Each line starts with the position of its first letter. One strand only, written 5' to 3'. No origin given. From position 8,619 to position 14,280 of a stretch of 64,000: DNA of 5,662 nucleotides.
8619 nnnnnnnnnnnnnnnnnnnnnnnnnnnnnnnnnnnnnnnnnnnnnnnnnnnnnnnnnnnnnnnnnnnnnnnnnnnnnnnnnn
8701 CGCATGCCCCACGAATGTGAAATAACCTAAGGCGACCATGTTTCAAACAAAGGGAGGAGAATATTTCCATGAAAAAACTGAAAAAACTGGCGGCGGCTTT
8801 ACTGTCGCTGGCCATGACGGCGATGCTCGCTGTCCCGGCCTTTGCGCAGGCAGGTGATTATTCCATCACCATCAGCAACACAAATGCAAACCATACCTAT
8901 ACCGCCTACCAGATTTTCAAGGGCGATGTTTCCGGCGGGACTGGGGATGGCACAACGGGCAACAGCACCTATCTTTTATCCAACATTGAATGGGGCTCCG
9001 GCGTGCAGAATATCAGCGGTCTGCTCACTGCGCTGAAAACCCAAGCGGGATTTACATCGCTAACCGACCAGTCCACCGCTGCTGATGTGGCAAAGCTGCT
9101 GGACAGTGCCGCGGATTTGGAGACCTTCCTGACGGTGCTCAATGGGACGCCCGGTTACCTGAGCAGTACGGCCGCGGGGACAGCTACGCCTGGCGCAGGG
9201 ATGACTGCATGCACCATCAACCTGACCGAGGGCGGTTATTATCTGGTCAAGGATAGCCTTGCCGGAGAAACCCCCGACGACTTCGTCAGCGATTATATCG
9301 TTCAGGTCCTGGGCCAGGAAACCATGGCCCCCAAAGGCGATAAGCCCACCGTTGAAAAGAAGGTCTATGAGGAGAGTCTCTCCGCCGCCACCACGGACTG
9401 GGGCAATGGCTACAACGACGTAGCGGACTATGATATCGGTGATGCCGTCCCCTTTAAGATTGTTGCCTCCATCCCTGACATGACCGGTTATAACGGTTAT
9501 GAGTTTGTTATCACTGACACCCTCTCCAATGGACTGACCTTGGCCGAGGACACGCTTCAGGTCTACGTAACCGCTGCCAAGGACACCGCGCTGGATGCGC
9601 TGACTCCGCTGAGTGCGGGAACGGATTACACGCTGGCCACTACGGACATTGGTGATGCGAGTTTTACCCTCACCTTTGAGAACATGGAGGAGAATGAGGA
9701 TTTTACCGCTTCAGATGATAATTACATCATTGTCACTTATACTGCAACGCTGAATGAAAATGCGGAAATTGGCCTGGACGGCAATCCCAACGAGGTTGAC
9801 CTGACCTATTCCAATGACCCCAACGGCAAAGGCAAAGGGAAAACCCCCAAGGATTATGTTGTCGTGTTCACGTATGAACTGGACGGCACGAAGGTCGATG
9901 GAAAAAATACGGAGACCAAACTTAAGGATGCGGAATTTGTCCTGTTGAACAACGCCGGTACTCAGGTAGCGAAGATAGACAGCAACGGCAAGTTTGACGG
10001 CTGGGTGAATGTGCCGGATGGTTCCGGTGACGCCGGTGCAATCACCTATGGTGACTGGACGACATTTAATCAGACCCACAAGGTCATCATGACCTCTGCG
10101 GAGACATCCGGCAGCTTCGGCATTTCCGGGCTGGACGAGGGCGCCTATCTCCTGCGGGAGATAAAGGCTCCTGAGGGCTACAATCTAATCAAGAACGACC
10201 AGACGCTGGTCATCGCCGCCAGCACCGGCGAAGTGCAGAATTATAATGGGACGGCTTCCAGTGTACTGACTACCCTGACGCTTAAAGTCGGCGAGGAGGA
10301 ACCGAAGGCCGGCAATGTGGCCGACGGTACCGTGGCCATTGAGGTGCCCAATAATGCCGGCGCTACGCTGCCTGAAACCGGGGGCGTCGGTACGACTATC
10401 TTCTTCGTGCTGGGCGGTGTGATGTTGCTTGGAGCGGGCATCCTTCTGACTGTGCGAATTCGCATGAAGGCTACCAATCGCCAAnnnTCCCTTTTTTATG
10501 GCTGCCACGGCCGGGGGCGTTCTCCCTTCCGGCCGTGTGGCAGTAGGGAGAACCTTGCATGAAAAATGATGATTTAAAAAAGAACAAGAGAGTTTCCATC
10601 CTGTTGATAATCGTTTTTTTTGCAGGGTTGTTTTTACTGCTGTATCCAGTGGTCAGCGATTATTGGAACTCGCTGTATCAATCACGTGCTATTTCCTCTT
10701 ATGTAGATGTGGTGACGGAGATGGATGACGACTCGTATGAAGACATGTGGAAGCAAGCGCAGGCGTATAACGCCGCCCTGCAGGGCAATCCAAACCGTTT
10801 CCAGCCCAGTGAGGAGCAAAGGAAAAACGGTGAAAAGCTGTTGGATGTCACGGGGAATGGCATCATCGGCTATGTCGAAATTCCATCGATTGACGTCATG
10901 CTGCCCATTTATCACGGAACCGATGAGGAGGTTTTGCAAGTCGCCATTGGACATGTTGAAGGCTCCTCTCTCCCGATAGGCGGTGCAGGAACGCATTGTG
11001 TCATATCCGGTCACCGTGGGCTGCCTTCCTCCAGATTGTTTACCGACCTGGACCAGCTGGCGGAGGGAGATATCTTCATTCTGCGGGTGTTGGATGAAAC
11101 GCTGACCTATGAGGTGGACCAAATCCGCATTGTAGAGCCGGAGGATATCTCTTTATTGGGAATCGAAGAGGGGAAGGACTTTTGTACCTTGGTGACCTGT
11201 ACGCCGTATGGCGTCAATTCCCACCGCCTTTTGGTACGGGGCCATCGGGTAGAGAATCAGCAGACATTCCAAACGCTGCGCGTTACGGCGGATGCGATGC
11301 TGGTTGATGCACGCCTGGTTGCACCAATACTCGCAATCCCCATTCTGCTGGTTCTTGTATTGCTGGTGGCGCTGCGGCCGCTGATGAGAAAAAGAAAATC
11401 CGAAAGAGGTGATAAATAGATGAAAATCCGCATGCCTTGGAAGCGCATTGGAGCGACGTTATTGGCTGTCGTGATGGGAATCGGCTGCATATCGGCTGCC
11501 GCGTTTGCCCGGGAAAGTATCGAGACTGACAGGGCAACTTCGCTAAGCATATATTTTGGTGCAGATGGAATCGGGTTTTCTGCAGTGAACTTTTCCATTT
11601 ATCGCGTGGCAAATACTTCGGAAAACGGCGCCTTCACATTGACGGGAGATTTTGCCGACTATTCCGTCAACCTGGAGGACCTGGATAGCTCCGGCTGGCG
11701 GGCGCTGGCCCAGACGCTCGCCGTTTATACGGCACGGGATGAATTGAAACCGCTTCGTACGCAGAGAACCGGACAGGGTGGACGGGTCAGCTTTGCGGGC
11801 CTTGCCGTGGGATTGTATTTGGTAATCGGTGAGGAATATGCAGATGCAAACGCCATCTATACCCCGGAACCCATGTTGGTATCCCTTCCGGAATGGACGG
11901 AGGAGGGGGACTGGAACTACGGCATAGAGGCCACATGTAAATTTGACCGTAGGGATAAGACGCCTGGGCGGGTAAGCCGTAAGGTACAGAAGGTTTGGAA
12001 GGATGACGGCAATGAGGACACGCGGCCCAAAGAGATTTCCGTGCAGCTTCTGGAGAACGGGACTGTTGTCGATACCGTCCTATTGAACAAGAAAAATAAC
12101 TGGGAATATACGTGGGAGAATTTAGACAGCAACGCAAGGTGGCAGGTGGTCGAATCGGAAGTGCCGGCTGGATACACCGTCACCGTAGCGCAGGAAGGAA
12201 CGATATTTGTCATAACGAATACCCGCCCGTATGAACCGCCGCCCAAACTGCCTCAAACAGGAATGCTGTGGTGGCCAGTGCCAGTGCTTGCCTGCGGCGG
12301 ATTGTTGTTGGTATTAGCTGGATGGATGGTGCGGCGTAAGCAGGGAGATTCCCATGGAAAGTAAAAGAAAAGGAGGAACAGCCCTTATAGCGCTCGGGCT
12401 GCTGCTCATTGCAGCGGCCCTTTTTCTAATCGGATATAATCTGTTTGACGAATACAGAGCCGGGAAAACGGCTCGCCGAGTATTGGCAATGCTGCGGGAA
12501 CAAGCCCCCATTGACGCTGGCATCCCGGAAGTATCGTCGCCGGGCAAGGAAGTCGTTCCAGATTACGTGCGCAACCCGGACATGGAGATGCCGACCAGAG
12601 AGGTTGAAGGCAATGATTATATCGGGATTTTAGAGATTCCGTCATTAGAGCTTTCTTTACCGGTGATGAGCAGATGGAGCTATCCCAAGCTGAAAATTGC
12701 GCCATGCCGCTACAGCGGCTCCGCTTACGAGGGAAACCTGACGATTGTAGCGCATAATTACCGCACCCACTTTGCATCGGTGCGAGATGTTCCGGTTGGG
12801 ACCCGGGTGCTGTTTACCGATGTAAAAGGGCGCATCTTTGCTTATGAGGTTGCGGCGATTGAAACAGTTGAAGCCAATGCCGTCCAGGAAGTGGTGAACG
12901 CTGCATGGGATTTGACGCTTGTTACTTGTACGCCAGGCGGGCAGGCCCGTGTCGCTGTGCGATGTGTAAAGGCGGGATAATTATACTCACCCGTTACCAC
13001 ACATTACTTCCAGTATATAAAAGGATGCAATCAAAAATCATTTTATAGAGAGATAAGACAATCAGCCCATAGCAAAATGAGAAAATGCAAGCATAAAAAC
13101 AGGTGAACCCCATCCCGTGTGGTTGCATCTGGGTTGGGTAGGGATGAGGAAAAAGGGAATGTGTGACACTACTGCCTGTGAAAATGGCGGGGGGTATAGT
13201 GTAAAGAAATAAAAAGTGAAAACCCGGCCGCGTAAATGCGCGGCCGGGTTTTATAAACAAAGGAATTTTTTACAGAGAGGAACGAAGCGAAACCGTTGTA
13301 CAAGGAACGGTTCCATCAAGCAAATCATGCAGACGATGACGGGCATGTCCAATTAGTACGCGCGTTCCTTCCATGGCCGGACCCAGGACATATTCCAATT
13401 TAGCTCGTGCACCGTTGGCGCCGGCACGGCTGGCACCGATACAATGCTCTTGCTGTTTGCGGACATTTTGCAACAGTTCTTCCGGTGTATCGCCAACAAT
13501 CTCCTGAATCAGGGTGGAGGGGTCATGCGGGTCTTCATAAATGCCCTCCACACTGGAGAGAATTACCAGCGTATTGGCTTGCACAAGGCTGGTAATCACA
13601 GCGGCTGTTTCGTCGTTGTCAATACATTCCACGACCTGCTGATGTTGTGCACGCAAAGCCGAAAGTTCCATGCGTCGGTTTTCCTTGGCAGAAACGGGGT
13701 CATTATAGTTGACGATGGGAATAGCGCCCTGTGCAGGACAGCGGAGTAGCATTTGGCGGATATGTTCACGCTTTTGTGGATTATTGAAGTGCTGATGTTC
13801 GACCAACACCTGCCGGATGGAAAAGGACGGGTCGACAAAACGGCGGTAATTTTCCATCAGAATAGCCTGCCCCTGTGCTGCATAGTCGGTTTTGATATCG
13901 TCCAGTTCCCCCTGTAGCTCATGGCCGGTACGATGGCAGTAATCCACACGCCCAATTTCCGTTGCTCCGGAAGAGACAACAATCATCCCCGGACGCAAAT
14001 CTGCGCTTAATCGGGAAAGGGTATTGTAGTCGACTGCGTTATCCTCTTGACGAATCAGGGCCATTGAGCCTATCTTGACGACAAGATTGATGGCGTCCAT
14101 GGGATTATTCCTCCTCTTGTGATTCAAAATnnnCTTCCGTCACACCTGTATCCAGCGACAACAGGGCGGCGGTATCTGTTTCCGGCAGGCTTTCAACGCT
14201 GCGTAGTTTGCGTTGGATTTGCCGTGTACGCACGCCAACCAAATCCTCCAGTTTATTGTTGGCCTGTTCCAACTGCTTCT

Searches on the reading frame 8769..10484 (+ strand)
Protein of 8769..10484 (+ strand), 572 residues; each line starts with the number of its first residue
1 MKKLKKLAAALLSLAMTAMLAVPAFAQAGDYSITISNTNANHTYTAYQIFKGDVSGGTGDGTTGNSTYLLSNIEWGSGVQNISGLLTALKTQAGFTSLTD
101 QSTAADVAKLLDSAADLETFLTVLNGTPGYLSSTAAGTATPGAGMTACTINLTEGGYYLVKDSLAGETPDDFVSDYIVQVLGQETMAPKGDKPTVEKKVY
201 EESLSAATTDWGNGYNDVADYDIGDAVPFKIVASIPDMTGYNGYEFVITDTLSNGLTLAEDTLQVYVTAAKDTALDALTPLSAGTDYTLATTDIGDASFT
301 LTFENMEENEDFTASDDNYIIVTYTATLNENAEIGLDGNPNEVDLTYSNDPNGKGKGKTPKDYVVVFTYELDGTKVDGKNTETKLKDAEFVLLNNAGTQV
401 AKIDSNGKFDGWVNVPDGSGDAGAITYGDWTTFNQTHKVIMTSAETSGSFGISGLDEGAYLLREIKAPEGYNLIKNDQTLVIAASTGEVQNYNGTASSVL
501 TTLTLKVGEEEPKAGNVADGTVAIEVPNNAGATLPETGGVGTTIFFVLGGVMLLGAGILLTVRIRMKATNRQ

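Call 7: search_protein_families(library=pfam, proteins=[window:8769-10484:+], max_evalue=0.001)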
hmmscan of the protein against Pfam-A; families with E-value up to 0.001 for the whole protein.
window:8769-10484:+ (572 aa): 3 families
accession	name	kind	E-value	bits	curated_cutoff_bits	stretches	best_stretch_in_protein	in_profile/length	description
PF16569.11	GramPos_pilinBB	-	7.1e-24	85.3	30.5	1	223-351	1-116/116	Gram-positive pilin backbone subunit 2, Cna-B-like domain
PF17802.7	SpaA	-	1.3e-09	38.5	23.1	1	371-489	3-85/91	Prealbumin-like fold domain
PF00746.26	Gram_pos_anchor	-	4e-05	23.9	20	1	527-565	2-39/43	LPXTG cell wall anchor motif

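Call 51: search_protein_families(library=ncbifam, proteins=[window:8769-10484:+], max_evalue=0.01)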
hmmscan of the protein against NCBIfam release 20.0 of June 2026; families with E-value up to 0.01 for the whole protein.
window:8769-10484:+ (572 aa): 3 families
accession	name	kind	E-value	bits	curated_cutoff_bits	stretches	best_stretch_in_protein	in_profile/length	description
NF033902.0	iso_D2_wall_anc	subfamily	1.3e-24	86.9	95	1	219-564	221-539/540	SpaH/EbpB family LPXTG-anchored major pilin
TIGR04226.1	RrgB_K2N_iso_D2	domain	1e-21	78.1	30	1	191-348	1-123/123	isopeptide-forming domain-containing fimbrial protein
TIGR01167.1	LPXTG_anchor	domain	0.00047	20.7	15.9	1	533-566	1-33/34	LPXTG cell wall anchor domain-containing protein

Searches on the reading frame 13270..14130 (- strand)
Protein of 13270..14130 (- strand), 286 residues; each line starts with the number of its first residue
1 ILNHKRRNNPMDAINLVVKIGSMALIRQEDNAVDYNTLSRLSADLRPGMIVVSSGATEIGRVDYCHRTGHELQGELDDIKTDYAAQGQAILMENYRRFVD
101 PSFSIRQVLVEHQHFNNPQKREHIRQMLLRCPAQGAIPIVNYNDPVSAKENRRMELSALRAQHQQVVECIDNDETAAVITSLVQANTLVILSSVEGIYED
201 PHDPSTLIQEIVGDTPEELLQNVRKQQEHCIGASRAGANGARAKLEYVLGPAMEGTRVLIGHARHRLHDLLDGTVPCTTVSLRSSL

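Call 7: search_protein_families(library=pfam, proteins=[window:13270-14130:-], max_evalue=0.001)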
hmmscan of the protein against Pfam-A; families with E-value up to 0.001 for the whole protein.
window:13270-14130:- (286 aa): 1 family
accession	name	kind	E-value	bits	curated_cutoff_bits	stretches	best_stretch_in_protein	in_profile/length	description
PF00696.33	AA_kinase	-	5.2e-16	59.5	24.9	1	16-261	3-233/234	Amino acid kinase family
